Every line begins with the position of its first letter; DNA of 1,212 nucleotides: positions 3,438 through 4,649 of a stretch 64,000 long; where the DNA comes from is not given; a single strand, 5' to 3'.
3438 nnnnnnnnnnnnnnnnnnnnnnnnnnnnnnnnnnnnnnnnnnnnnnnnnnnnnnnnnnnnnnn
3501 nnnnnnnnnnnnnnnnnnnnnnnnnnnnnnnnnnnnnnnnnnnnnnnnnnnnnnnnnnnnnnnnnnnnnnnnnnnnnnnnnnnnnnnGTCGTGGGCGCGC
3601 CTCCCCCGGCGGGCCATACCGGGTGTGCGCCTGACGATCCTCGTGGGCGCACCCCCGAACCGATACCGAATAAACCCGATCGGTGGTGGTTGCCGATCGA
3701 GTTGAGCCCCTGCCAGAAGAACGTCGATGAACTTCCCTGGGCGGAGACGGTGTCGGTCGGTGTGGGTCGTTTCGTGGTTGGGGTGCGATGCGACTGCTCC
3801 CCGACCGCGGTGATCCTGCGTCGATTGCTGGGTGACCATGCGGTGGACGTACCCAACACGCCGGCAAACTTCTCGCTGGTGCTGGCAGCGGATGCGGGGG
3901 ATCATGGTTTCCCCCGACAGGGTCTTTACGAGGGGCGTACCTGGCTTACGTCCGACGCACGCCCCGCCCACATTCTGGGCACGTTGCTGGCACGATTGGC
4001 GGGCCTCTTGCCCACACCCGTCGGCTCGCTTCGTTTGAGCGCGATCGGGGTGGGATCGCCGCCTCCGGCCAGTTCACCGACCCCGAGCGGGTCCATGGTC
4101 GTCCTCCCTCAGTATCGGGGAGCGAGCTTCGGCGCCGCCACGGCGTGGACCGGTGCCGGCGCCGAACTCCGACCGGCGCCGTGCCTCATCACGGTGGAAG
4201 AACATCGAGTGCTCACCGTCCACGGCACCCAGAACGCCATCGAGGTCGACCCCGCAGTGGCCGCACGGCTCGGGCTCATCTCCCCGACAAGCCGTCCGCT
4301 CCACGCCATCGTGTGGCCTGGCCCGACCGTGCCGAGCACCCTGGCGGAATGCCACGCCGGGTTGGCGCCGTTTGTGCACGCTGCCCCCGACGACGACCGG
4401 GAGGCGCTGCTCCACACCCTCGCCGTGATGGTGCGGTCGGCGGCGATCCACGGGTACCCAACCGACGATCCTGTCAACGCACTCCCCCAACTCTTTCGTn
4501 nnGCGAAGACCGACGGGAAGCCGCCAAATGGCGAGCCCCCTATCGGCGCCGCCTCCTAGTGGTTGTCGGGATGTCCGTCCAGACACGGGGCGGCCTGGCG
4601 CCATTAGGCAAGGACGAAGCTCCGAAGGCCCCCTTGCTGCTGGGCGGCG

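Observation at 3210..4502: PqqD-like (RRE) domain fused to an unknown domain, two genes from the protease/exporter cluster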

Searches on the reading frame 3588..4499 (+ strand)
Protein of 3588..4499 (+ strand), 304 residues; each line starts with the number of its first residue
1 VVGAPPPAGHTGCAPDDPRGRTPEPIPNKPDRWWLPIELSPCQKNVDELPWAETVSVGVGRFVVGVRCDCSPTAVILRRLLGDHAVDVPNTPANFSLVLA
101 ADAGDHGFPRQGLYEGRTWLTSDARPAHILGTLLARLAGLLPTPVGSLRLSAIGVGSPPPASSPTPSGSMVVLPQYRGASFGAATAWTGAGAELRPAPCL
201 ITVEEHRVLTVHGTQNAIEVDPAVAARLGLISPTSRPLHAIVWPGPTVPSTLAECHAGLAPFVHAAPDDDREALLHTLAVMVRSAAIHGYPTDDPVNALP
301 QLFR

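Call 19: search_protein_representatives(protein=window:3588-4499:+)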
Query: 304 residues. Proteins with E-value up to 0.001 (for the whole library): 49; up to 1e-10: 11; up to 1e-30: 4. The best 49 are listed.
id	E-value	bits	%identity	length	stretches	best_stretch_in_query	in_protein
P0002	9.2e-148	507.9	78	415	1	1-303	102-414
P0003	1.1e-42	162.6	43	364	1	11-282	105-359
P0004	3.1e-38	148.0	44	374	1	5-272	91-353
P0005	6.3e-38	147.0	44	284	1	2-275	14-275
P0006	3.3e-23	98.6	56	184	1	5-116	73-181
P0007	5.1e-17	78.2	33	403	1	13-298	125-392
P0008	1.6e-13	66.8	38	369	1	16-154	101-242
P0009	1.0e-12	64.2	34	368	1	35-292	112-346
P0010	9.2e-12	61.0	33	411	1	34-287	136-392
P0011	3.0e-11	59.3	34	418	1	20-154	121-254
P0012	3.4e-11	59.1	33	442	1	22-144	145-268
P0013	1.6e-10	56.9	34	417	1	29-151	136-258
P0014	7.2e-10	54.8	37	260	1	51-154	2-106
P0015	3.7e-09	52.4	27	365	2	32-160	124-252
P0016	3.8e-09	52.4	32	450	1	30-248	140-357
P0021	3.9e-07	45.8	33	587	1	22-146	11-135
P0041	3.6e-04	36.0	31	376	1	14-202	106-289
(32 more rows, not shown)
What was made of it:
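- There are 49 clusters with E<=1e-3 in 1.84 billion representatives (call 19).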

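Call 31: find_encoding_contigs(protein=P0003, flank=10000, max_places=3)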
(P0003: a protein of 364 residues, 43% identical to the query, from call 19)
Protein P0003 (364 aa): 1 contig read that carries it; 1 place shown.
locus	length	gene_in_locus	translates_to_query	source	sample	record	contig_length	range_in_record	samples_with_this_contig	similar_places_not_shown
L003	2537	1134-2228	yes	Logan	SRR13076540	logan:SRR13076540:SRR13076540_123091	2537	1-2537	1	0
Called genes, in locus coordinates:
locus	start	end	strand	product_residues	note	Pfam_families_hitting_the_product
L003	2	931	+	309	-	?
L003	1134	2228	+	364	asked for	PF05402:PqqD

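Call 32: find_encoding_contigs(protein=P0007, flank=10000, max_places=3)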
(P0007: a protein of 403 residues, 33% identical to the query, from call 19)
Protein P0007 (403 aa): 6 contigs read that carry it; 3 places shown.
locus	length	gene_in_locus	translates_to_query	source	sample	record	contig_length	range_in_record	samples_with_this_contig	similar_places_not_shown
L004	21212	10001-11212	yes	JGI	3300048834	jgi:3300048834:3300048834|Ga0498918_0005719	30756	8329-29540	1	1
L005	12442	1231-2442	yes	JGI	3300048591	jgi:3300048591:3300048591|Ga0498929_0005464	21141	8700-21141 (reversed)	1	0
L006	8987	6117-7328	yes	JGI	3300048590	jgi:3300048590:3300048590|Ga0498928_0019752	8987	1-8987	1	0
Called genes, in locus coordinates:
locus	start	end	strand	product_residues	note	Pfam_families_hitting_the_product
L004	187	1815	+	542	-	PF13419:HAD_2 (weak), PF00702:Hydrolase (weak), PF02277:DBI_PRT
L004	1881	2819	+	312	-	PF09995:MPAB_Lcp_cat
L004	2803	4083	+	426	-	PF08245:Mur_ligase_M (weak), PF08353:MurT_C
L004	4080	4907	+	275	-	PF07685:GATase_3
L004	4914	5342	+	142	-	-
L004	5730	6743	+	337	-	PF00296:Bac_luciferase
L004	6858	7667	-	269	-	PF00378:ECH_1, PF16113:ECH_2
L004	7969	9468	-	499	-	PF03109:ABC1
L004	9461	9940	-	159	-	-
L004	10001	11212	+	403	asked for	PF05402:PqqD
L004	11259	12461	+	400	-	PF00067:p450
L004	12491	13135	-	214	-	PF13472:Lipase_GDSL_2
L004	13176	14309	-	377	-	PF00296:Bac_luciferase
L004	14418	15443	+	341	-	PF16884:ADH_N_2, PF00107:ADH_zinc_N, PF13602:ADH_zinc_N_2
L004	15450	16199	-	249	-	PF03883:H2O2_YaaD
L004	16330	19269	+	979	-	PF08448:PAS_4, PF00989:PAS, PF08447:PAS_3, PF08448:PAS_4, PF13188:PAS_8, PF00989:PAS, PF08447:PAS_3, PF00990:GGDEF, +4 more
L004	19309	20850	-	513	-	PF01565:FAD_binding_4, PF02913:FAD-oxidase_C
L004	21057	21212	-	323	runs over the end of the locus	PF08240:ADH_N, PF00107:ADH_zinc_N, PF13602:ADH_zinc_N_2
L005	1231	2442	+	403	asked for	PF05402:PqqD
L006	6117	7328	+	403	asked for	PF05402:PqqD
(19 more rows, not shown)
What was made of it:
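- In homologue locus L004 a P450 gene lies immediately downstream (call 32).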

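Call 35: find_encoding_contigs(protein=P0009, flank=10000, max_places=2)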
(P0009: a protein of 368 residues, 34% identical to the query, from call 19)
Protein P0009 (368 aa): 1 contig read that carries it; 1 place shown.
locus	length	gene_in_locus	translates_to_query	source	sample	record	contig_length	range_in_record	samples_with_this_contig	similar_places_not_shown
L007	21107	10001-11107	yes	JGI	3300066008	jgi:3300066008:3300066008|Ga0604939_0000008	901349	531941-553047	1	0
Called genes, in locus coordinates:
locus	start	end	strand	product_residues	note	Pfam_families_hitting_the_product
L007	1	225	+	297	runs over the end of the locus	PF01261:AP_endonuc_2 (weak)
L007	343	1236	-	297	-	PF00378:ECH_1, PF16113:ECH_2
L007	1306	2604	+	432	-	PF13336:AcetylCoA_hyd_C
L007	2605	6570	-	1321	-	PF00486:Trans_reg_C (faint), PF03704:BTAD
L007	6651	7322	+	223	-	PF01625:PMSR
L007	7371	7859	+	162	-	PF02082:Rrf2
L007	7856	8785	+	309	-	PF01073:3Beta_HSD (weak), PF01370:Epimerase, PF03435:Sacchrp_dh_NADP (weak), PF04321:RmlD_sub_bind (weak), PF05368:NmrA, PF13460:NAD_binding_10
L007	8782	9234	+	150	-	-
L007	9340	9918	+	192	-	PF00081:Sod_Fe_N, PF02777:Sod_Fe_C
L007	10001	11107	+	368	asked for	PF05402:PqqD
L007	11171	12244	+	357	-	PF00924:MS_channel_2nd, PF21082:MS_channel_3rd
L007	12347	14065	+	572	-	-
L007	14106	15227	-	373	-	PF08376:NIT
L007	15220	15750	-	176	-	PF04542:Sigma70_r2 (weak), PF08281:Sigma70_r4_2, PF04545:Sigma70_r4 (weak)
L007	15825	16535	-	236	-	PF00702:Hydrolase, PF13419:HAD_2, PF13242:Hydrolase_like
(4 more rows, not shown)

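Call 36: find_encoding_contigs(protein=P0010, flank=10000, max_places=2)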
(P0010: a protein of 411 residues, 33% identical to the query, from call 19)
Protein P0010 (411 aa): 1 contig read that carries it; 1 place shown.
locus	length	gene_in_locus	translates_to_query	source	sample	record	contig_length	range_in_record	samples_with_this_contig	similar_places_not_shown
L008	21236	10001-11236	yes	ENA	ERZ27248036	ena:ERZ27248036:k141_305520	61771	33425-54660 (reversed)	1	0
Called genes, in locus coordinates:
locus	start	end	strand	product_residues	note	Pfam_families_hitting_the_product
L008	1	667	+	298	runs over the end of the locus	PF00702:Hydrolase (weak), PF12710:HAD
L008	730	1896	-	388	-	PF01266:DAO, PF13450:NAD_binding_8 (weak)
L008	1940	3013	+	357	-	PF04337:DUF480, PF08768:THAP4_heme-bd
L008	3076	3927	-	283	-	PF00561:Abhydrolase_1, PF12146:Hydrolase_4, PF20408:Abhydrolase_11 (faint), PF03096:Ndr (weak)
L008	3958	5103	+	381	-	PF06441:EHN, PF00561:Abhydrolase_1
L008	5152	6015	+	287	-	PF01975:SurE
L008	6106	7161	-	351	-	PF01113:DapB_N (weak), PF19328:DAP_DH_C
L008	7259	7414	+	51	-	-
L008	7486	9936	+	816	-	PF08447:PAS_3 (faint), PF00989:PAS (weak), PF08448:PAS_4 (weak), PF00990:GGDEF, PF00563:EAL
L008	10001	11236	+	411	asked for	PF05402:PqqD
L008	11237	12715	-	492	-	PF01120:Alpha_L_fucos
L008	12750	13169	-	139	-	-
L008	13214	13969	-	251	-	PF00005:ABC_tran, PF13304:AAA_21 (faint)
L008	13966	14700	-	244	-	PF00005:ABC_tran, PF13304:AAA_21 (faint), PF12399:BCA_ABC_TP_C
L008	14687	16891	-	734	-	PF02653:BPD_transp_2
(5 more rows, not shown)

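Call 49: search_solved_structures(query=A5, max_evalue=10, show_alignments=2)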
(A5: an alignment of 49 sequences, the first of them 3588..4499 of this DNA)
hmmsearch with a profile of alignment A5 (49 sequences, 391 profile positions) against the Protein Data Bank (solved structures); distinct sequences matched with E-value up to 10: 9.
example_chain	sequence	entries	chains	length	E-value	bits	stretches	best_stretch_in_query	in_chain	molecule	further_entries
5v1u_A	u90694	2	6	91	1.5e-12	50.8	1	10-88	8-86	TbiB1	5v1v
3g2b_A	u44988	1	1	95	5.9e-11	45.6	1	16-87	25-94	Coenzyme PQQ synthesis protein D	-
5sxy_A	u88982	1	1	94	7.4e-09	38.7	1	16-87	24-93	Bifunctional coenzyme PQQ synthesis protein C/D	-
6jx3_B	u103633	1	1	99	5.5e-08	35.8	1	8-85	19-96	TfuB1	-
9x90_B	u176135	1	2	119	2e-07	33.9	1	16-86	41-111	Lasso peptide biosynthesis PqqD family chaperone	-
5vrd_D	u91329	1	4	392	3.1e-07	33.3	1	25-87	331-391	Bifunctional coenzyme PQQ synthesis protein C/D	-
9x8z_B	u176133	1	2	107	1.8e-05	27.5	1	9-88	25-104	PqqD family protein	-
5n1t_A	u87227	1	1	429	0.43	13.1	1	243-310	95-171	flavin-binding subunit of sulfide dehydrogenase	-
7ue2_A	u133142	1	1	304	0.87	12.1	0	260-375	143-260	RPB_PLP3_R6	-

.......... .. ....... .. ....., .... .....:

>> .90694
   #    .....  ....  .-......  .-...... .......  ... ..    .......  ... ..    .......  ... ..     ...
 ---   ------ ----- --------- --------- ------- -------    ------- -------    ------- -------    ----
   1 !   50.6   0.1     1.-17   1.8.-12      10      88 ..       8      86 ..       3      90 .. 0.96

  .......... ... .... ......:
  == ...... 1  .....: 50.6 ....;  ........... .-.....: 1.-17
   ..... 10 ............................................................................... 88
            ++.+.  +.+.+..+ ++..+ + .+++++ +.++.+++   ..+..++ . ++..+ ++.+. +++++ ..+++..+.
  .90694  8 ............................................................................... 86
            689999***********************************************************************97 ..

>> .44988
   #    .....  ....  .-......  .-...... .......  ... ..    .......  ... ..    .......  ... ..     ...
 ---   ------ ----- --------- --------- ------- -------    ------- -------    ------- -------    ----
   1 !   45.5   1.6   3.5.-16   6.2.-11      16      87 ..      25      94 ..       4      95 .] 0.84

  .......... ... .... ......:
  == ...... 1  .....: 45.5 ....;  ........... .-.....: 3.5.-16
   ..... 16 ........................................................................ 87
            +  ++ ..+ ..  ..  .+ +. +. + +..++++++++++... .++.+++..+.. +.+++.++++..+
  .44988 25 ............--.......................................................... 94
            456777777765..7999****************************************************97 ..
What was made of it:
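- Family profile against PDB sequences: TbiB1 at E 1.5e-12 (call 49).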

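Call 52: find_encoding_contigs(protein=P0021, flank=10000, max_places=2)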
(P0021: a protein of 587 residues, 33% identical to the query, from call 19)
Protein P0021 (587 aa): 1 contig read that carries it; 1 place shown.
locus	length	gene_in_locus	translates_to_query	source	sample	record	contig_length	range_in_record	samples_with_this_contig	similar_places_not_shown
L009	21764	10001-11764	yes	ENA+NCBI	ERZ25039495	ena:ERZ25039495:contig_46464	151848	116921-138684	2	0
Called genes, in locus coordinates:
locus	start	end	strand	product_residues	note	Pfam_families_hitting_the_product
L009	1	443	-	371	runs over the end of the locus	PF14907:NTP_transf_5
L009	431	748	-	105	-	PF05402:PqqD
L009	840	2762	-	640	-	PF13727:CoA_binding_3, PF00899:ThiF (faint), PF02254:TrkA_N (faint), PF01073:3Beta_HSD, PF01370:Epimerase, PF02719:Polysacc_synt_2, PF04321:RmlD_sub_bind, PF16363:GDP_Man_Dehyd, +2 more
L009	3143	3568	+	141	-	PF01522:Polysacc_deac_1 (weak)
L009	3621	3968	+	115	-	-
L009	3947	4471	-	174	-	-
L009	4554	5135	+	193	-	PF00534:Glycos_transf_1, PF13692:Glyco_trans_1_4, PF20706:GT4-conflict, PF13524:Glyco_trans_1_2 (weak)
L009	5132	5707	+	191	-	PF00583:Acetyltransf_1, PF13508:Acetyltransf_7, PF08445:FR47, PF13673:Acetyltransf_10 (weak)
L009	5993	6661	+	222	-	PF00953:Glycos_transf_4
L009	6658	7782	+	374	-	PF13579:Glyco_trans_4_4, PF13439:Glyco_transf_4, PF20706:GT4-conflict (weak), PF00534:Glycos_transf_1, PF13692:Glyco_trans_1_4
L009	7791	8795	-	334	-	PF13527:Acetyltransf_9, PF00583:Acetyltransf_1, PF13508:Acetyltransf_7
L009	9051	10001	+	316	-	-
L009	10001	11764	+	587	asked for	PF05402:PqqD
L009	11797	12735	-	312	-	-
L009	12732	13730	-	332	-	PF01041:DegT_DnrJ_EryC1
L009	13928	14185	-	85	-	-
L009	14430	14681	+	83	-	-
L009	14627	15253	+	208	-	PF13439:Glyco_transf_4, PF13579:Glyco_trans_4_4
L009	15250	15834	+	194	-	PF00534:Glycos_transf_1, PF13692:Glyco_trans_1_4, PF20706:GT4-conflict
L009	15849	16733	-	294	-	PF13469:Sulfotransfer_3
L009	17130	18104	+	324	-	PF05048:NosD (faint), PF13229:Beta_helix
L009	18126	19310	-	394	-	PF13229:Beta_helix (weak)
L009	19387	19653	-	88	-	-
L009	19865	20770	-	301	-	PF13469:Sulfotransfer_3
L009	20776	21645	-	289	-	-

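Call 53: find_encoding_contigs(protein=P0011, flank=10000, max_places=2)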
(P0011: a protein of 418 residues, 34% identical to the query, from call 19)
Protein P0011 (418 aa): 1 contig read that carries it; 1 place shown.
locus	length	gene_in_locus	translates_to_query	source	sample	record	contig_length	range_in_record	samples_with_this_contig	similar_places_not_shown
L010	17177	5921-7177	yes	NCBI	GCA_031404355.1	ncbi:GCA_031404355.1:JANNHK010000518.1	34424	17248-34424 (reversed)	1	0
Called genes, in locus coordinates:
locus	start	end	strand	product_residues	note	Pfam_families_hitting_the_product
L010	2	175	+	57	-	?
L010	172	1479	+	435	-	PF00196:GerE, PF04545:Sigma70_r4 (faint), PF08281:Sigma70_r4_2 (faint), PF13384:HTH_23 (faint), PF00196:GerE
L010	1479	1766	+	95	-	PF05402:PqqD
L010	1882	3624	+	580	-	-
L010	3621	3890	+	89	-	PF05402:PqqD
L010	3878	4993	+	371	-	PF14907:NTP_transf_5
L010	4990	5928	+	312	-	-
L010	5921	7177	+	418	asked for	PF05402:PqqD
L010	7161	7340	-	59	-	-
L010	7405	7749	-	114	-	-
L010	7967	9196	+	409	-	PF00155:Aminotran_1_2 (weak), PF01041:DegT_DnrJ_EryC1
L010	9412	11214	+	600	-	PF13727:CoA_binding_3, PF01073:3Beta_HSD, PF01370:Epimerase, PF02719:Polysacc_synt_2, PF04321:RmlD_sub_bind, PF16363:GDP_Man_Dehyd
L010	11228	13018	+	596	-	PF13439:Glyco_transf_4, PF13477:Glyco_trans_4_2, PF13579:Glyco_trans_4_4, PF20706:GT4-conflict, PF00534:Glycos_transf_1, PF13692:Glyco_trans_1_4, PF02397:Bac_transf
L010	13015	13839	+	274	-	PF01522:Polysacc_deac_1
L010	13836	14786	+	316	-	-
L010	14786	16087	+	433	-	PF03721:UDPG_MGDP_dh_N, PF00984:UDPG_MGDP_dh, PF03720:UDPG_MGDP_dh_C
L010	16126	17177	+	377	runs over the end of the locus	PF13439:Glyco_transf_4, PF00534:Glycos_transf_1, PF13692:Glyco_trans_1_4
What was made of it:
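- Closest known: Lasso-peptide precursor kinases. Same: Family loci L009 and L010 contain the same kinds of genes (calls 52, 53).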

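Call 54: search_protein_families(library=ncbifam, proteins=[L010:4990-5928:+, L010:1882-3624:+, L010:3878-4993:+, L009:9051-10001:+, L009:11797-12735:-, L010:13836-14786:+, L010:5921-7177:+, L009:10001-11764:+, L010:7161-7340:-, L010:7405-7749:-], max_evalue=0.01)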
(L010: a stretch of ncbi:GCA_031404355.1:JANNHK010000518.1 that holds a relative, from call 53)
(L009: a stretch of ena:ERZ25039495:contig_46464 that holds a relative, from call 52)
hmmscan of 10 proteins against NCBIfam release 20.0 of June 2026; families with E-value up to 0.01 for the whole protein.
L010:4990-5928:+ (312 aa): 2 families
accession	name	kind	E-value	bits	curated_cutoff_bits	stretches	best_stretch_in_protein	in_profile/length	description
TIGR04352.1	HprK_rel_A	equivalog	8.1e-27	94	200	1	75-299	47-276/280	HprK-related kinase A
TIGR04355.1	HprK_rel_B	hypoth_equivalog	0.00097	18.3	200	1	118-168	139-189/351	HprK-related kinase B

L010:1882-3624:+ (580 aa): 10 families
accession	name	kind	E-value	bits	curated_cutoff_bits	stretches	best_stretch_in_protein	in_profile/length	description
TIGR03018.1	pepcterm_TyrKin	hypoth_equivalog_domain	7.5e-19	67.9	230.65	1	358-525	28-197/207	XrtA-associated tyrosine autokinase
TIGR03029.1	EpsG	equivalog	1.8e-12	47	313.8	1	366-533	104-272/274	chain length determinant protein tyrosine kinase EpsG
NF007350.0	PRK09841.1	equivalog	4e-12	45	1248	1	266-537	428-704/726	tyrosine-protein kinase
TIGR01007.1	eps_fam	subfamily_domain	2.9e-11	43.3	108.05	1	366-535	18-189/204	polysaccharide biosynthesis tyrosine autokinase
TIGR01005.1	eps_transp_fam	subfamily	4.4e-09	35.1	411.7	1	264-533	436-715/754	exopolysaccharide transport protein family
TIGR01969.1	minD_arch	subfamily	1e-08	34.7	201.75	1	380-532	15-166/251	cell division ATPase MinD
TIGR03007.1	pepcterm_ChnLen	equivalog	2.8e-08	32.5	278.85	1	264-310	419-465/498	XrtA system polysaccharide chain length determinant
TIGR03371.1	cellulose_yhjQ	equivalog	1.6e-06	27.8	157.85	1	381-506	17-146/246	cellulose biosynthesis protein BcsQ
NF008568.0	PRK11519.1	equivalog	6.2e-06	24.7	1068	1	370-534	531-696/720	tyrosine-protein kinase Wzc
TIGR03017.1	EpsF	equivalog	0.00016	20.5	422.75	1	267-305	405-443/444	chain length determinant protein EpsF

L010:3878-4993:+ (371 aa): 0 families

L009:9051-10001:+ (316 aa): 1 family
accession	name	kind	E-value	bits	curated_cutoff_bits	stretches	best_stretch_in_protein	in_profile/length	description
TIGR04352.1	HprK_rel_A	equivalog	4.1e-42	144.2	200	1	107-308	76-280/280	HprK-related kinase A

L009:11797-12735:- (312 aa): 0 families

L010:13836-14786:+ (316 aa): 0 families

L010:5921-7177:+ (418 aa): 4 families
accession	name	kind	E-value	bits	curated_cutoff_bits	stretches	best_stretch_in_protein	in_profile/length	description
TIGR04353.1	PqqD_rel_X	equivalog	6.5e-09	36.6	35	1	41-109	2-73/74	HPr-rel-A system PqqD family peptide chaperone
NF033530.1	lasso_PqqD_Strm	exception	2.1e-07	31.1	70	1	34-109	3-78/78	lasso peptide biosynthesis PqqD family chaperone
NF033536.1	lasso_PqqD_Bac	exception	2.2e-05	24.5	80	1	33-109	11-86/88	lasso peptide biosynthesis PqqD family chaperone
TIGR04248.1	SCM_PqqD_rel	equivalog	8.9e-05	22.6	100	1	39-85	11-57/84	SynChlorMet cassette protein ScmD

L009:10001-11764:+ (587 aa): 1 family
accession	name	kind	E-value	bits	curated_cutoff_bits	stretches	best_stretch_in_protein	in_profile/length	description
NF033530.1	lasso_PqqD_Strm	exception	3.9e-06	27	70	1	340-420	1-77/78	lasso peptide biosynthesis PqqD family chaperone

L010:7161-7340:- (59 aa): 0 families

L010:7405-7749:- (114 aa): 0 families
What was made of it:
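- Closest known: HprK-related kinase A. Same: The PqqD domain of member P0011 passes the TIGR04353 cut-off (36.6 against 35; call 54).
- Closest known: HprK-related kinase A. Different: The neighbouring kinases themselves score below the TIGR04352 cut-off (94-144 bits against 200; call 54).
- Those kinases score E 8e-27 and 4e-42 to TIGR04352 (call 54).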

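Call 55: predict_structure(alignment_id=A5)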
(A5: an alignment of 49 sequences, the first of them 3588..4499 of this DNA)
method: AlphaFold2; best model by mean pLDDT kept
length: 304 residues; sequences in the alignment: 49
mean_pLDDT: 87.6   pTM: 0.88
mean pLDDT of the five models: 87.6, 87.4, 86.8, 86.7, 86.3
residues with pLDDT >= 90: 192; 70-90: 87; 50-70: 11; < 50: 14
segments of 3 or more residues with pLDDT < 50: 1-11, 13-15
pLDDT, mean of each block of 10 residues (from residue 1): 39 54 91 90 92 97 98 98 97 97 85 94 93 96 95 89 84 87 79 91 84 82 95 90 82 92 94 95 92 80 78
secondary structure, 60 per line:
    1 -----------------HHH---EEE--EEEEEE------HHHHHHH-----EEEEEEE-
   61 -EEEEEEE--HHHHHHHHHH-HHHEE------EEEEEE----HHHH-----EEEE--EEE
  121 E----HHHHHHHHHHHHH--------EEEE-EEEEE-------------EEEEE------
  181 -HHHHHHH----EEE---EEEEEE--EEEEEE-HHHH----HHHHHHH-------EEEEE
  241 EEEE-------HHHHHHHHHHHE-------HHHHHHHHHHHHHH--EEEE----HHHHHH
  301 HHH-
elements in order: E24-26 E29-34 H41-47 E53-59 E62-68 H71-80 E93-98 H103-106 E112-115 E118-121 H126-138 E147-150 E152-156 E170-174 H182-188 E193-195 E199-204 E207-212 H214-217 H222-228 E236-244 H252-262 H271-284 E287-290 H295-303
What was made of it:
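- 3657..4499 (+): HprK-related/PEPCK-fold domain without a P-loop (pseudokinase), residues ~141-421. AF2 pLDDT 87.6 (call 55).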
